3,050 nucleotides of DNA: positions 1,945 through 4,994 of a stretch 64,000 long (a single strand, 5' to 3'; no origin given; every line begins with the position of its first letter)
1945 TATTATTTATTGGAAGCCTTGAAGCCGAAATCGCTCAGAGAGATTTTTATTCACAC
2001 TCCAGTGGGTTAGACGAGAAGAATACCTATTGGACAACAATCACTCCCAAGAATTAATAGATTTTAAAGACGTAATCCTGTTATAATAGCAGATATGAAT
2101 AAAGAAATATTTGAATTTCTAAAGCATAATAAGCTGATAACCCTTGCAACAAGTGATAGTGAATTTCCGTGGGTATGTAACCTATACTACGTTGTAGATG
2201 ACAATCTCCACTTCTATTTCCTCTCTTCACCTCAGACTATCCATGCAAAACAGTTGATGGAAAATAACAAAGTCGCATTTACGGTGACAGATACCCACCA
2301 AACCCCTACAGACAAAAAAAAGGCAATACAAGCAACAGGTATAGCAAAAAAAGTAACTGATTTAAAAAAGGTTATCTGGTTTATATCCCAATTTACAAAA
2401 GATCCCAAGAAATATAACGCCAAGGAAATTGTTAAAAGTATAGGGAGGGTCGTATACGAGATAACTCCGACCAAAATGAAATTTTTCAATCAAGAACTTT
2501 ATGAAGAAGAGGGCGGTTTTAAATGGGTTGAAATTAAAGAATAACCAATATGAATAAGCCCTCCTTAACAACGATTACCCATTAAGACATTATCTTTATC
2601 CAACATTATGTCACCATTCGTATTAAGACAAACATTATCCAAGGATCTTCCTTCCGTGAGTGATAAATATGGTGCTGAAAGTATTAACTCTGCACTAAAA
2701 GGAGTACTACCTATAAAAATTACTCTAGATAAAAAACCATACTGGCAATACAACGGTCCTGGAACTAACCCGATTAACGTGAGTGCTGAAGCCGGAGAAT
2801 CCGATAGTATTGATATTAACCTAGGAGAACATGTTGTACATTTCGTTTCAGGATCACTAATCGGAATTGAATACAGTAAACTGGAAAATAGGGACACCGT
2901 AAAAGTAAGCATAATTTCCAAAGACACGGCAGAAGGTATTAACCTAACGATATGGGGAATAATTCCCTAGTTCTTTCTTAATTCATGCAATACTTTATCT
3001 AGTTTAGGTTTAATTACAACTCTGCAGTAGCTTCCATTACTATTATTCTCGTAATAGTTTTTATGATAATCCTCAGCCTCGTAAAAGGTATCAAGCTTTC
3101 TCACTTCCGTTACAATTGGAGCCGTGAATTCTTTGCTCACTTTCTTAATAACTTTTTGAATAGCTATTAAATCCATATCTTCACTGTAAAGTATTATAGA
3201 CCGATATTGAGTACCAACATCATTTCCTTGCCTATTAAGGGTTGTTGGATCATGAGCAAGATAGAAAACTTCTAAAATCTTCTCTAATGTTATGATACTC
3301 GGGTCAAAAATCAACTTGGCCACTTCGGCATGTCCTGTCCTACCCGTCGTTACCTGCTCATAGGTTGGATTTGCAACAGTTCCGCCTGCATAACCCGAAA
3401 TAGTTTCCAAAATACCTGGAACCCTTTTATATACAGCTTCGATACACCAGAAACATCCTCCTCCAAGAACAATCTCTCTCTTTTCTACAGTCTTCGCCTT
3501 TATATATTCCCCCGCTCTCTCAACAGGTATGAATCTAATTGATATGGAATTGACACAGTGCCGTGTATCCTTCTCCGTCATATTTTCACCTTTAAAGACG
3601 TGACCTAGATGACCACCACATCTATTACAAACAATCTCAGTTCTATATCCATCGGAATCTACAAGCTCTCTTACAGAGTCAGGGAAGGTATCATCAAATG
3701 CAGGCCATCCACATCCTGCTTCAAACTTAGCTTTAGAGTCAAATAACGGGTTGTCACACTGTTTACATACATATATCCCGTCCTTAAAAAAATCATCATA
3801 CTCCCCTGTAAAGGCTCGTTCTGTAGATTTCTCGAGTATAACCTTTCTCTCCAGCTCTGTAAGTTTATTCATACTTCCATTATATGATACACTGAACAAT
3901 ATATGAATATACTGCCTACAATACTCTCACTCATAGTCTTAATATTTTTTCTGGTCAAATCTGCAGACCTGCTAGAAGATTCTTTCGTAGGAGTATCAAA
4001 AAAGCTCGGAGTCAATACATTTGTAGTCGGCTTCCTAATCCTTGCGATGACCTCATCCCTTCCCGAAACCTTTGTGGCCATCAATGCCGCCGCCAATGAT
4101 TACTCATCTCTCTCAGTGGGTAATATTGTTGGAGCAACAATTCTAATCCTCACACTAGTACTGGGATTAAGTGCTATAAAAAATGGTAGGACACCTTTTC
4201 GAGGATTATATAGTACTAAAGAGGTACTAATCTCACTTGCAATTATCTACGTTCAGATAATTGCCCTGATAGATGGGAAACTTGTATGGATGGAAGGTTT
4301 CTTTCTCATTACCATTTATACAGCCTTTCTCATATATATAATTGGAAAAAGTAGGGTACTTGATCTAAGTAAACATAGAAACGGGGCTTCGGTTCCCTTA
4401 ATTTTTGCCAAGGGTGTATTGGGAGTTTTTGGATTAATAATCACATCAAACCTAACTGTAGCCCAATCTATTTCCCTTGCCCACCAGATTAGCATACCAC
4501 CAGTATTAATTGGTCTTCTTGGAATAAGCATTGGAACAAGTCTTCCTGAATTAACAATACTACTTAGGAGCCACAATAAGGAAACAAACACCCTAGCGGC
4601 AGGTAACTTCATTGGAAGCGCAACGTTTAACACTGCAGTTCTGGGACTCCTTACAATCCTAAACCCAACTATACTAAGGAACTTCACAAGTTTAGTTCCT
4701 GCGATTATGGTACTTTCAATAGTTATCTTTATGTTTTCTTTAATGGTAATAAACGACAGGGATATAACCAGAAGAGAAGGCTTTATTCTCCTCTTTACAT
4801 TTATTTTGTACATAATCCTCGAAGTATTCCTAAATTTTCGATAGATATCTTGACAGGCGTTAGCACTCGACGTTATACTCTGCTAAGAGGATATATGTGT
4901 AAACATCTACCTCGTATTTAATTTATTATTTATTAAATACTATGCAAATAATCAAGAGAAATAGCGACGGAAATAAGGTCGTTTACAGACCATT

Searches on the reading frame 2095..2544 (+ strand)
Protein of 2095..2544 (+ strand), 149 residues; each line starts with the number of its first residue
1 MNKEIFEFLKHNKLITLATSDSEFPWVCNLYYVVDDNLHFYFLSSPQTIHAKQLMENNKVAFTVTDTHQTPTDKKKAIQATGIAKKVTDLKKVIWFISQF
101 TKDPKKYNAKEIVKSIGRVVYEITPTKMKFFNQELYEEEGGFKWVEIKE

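Call 88: search_protein_families(library=pfam, proteins=[window:2095-2544:+], max_evalue=0.0001)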
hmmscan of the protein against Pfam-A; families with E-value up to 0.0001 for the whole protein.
window:2095-2544:+ (149 aa): 2 families
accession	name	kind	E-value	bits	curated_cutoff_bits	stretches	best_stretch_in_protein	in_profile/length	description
PF01243.27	PNPOx_N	-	1.8e-10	41.7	28.1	1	1-130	1-118/120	Pyridoxamine 5'-phosphate oxidase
PF12900.13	Pyridox_ox_2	-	5.9e-08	33.2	27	1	3-128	3-136/140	Pyridoxamine 5'-phosphate oxidase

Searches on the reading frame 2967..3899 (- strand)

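Call 88: search_protein_families(library=pfam, proteins=[window:2967-3899:-], max_evalue=0.0001)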
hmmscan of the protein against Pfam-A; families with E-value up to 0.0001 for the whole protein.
window:2967-3899:- (310 aa): 2 families
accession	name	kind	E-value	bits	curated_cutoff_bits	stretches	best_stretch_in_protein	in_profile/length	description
PF01625.27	PMSR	-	2.1e-60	203.9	23.7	1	142-292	1-152/153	Peptide methionine sulfoxide reductase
PF01641.26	SelR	-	1.8e-41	141.2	24.9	1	13-125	1-116/116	SelR domain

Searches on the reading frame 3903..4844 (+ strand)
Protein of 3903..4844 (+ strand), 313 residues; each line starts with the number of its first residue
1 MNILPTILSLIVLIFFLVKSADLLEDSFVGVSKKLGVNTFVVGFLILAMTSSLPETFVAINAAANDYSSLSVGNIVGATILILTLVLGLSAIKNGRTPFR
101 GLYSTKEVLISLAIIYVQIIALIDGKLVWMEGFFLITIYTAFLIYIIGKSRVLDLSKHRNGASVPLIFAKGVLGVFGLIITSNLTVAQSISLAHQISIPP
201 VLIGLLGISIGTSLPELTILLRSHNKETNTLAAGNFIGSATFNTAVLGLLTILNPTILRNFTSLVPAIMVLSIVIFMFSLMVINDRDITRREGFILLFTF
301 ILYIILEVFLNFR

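Call 88: search_protein_families(library=pfam, proteins=[window:3903-4844:+], max_evalue=0.0001)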
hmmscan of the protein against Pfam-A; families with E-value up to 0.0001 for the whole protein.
window:3903-4844:+ (313 aa): 1 family
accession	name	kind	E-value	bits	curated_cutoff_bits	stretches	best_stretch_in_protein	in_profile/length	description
PF01699.29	Na_Ca_ex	-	1.6e-36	126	24.9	2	7-147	3-150/151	Sodium/calcium exchanger protein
